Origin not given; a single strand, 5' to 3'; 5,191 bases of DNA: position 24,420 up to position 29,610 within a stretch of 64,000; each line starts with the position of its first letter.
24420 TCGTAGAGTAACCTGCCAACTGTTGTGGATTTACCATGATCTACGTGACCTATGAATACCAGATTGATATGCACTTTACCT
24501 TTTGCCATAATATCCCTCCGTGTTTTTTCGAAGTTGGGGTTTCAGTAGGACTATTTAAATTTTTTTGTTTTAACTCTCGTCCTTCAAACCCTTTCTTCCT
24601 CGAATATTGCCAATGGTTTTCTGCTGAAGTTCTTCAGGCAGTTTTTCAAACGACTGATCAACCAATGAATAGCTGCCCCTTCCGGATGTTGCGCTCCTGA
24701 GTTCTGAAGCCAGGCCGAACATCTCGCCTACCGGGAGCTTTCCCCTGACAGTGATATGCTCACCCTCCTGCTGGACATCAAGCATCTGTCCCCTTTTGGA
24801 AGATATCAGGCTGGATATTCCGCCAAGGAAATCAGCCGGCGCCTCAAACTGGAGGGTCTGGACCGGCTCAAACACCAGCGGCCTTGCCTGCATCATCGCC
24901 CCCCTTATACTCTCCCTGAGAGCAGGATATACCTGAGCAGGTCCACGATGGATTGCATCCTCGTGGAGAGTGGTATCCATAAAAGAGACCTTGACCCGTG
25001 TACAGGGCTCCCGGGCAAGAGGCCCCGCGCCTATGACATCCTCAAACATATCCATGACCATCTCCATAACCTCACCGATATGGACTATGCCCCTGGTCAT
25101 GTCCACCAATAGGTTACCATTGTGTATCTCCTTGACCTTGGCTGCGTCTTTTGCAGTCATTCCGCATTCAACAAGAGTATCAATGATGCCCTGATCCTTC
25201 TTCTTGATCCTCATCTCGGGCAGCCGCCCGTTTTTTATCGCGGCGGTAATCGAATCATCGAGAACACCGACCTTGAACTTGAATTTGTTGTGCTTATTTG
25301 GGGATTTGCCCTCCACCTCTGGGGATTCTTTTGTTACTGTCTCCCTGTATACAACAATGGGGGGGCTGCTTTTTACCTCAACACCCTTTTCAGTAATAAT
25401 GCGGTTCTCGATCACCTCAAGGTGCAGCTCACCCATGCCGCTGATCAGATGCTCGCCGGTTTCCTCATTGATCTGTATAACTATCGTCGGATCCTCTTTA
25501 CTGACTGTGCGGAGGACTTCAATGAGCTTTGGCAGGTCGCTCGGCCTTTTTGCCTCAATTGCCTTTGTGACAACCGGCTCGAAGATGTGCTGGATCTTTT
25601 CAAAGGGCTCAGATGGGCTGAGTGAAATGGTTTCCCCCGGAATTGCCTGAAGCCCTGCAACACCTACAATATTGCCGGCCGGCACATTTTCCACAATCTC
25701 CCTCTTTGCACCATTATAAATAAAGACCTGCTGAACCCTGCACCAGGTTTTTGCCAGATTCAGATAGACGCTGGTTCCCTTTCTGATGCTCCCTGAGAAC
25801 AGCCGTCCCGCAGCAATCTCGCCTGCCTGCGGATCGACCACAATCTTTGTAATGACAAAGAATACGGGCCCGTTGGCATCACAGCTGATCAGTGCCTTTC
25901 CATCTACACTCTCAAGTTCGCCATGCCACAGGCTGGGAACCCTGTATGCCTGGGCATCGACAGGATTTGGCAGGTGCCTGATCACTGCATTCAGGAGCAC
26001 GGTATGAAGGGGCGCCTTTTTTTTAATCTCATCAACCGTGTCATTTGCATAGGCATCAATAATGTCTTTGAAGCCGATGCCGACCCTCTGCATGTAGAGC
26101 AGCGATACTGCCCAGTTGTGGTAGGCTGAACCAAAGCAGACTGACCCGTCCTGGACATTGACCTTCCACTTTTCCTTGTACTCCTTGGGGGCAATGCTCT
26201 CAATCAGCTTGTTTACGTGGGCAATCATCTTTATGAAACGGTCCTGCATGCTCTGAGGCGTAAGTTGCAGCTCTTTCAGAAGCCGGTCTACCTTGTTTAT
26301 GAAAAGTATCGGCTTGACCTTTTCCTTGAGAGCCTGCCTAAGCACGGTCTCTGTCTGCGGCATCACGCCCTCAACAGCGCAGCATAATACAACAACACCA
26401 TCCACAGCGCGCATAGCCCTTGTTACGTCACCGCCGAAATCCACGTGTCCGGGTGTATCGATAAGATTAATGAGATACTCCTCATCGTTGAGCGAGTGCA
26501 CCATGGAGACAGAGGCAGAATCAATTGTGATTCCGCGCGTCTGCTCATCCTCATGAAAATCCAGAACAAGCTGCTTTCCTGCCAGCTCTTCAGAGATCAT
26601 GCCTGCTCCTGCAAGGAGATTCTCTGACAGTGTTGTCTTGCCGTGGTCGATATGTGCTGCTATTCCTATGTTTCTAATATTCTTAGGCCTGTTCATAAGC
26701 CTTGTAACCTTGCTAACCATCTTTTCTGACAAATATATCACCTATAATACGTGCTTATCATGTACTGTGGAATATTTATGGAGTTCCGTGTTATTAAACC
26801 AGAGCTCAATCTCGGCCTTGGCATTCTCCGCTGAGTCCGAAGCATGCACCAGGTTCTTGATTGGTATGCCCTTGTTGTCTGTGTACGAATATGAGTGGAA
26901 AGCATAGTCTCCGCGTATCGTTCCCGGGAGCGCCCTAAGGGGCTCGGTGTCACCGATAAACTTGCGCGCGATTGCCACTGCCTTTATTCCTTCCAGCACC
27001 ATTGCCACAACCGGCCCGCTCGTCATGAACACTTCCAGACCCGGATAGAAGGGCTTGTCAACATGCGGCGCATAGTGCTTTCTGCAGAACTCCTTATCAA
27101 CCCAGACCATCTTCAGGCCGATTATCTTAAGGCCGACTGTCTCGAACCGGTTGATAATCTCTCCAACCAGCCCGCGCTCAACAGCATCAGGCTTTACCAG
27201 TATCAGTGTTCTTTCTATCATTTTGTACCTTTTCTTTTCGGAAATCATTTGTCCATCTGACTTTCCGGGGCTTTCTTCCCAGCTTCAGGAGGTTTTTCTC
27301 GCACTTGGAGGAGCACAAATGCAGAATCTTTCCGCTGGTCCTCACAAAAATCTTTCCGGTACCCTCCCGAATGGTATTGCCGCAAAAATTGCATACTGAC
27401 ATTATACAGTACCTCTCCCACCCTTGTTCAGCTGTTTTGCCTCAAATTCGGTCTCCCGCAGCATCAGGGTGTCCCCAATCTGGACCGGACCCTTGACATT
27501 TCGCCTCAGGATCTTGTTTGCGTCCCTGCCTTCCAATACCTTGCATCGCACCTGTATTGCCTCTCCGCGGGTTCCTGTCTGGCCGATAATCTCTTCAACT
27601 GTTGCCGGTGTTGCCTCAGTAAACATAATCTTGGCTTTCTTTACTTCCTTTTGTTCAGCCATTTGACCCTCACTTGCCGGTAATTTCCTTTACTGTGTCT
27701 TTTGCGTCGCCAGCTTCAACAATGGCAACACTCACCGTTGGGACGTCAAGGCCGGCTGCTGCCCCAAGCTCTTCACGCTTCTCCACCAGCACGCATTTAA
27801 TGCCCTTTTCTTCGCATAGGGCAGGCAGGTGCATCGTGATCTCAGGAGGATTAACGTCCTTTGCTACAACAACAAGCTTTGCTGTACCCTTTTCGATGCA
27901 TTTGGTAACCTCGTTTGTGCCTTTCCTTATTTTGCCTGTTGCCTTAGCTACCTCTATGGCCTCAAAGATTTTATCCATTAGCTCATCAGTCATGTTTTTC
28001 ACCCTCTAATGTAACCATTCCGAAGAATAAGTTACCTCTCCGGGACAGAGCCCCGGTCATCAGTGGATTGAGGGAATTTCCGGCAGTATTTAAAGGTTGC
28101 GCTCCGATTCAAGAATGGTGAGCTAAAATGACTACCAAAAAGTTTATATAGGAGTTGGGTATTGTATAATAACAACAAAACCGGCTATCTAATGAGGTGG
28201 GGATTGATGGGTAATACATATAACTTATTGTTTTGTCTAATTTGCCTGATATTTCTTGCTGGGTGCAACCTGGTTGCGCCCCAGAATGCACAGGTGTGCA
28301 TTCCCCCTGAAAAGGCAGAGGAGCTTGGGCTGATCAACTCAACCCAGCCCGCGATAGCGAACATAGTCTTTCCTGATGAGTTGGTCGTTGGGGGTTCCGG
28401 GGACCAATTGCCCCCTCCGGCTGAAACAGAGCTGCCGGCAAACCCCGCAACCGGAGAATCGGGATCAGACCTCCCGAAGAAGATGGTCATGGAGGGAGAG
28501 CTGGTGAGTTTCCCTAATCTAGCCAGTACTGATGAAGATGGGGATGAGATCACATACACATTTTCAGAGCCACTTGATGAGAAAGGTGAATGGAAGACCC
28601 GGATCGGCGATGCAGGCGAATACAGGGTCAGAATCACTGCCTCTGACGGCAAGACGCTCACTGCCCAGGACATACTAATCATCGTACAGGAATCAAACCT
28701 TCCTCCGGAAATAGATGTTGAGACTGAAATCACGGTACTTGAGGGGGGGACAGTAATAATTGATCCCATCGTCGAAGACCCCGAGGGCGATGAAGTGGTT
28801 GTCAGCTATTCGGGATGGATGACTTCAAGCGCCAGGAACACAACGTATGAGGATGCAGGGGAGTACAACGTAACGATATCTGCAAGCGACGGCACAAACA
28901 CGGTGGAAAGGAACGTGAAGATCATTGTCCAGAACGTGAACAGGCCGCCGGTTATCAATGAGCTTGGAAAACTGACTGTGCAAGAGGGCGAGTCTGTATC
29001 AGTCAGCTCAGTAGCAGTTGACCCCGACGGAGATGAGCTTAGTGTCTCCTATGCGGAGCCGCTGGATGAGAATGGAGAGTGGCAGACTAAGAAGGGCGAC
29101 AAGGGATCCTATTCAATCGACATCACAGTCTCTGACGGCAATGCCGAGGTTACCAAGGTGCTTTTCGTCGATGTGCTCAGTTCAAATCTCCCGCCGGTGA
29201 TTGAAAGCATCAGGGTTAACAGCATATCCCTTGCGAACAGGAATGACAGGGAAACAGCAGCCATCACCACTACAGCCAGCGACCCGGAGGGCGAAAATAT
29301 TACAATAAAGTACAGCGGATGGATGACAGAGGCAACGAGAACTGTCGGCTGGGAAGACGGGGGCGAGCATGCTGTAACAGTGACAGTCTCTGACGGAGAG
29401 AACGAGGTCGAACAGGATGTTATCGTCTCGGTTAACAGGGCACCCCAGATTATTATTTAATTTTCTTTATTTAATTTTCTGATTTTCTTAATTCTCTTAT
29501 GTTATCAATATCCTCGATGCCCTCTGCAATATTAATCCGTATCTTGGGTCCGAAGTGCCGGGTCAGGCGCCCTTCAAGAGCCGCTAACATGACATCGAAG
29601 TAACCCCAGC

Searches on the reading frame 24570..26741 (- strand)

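Call 72: search_protein_families(library=pfam, proteins=[window:24570-26741:-], max_evalue=0.00001)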
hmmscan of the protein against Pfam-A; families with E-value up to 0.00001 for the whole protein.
window:24570-26741:- (723 aa): 6 families
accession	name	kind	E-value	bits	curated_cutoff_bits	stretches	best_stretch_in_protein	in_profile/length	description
PF00009.33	GTP_EFTU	-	6.3e-57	192.7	26.5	1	20-258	1-187/188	Elongation factor Tu GTP binding domain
PF14492.12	EFG_III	-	1.3e-22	80.1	27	1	388-458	3-73/75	Elongation Factor G, domain III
PF00679.30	EFG_C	-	7.6e-21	74.4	27.9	1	624-708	3-88/89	Elongation factor G C-terminus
PF03764.24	EFG_IV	-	4.2e-18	65.7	24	1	526-619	24-120/121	Elongation factor G, domain IV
PF22042.2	EF-G_D2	-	6e-10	39.5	27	1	296-368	5-75/84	Elongation factor G domain 2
PF03144.31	GTP_EFTU_D2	-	2.8e-09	37.7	30.3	1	307-372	1-72/73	Elongation factor Tu domain 2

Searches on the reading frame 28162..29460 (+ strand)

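Call 72: search_protein_families(library=pfam, proteins=[window:28162-29460:+], max_evalue=0.00001)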
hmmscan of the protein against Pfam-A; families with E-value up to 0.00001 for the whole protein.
window:28162-29460:+ (432 aa): 6 families
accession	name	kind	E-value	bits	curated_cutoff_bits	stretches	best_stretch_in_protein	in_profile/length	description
PF17963.7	Big_9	-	3.6e-16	60.3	23.6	1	260-331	1-82/89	Bacterial Ig domain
PF00801.26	PKD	-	6.9e-14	52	23.5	0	223-256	47-80/80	PKD domain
PF18911.6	PKD_4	-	1.5e-08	35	27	0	224-249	51-76/85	PKD domain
PF17803.7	Cadherin_4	-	7.6e-08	33.2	25.1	0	251-305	2-59/71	Bacterial cadherin-like domain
PF05345.18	He_PIG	-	1.2e-06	29.2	24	0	229-256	67-95/96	Putative Ig domain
PF21027.3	Sde0182_C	-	9.8e-06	26.5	27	0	283-328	7-54/83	Cellulose-binding protein Sde0182, C-terminal domain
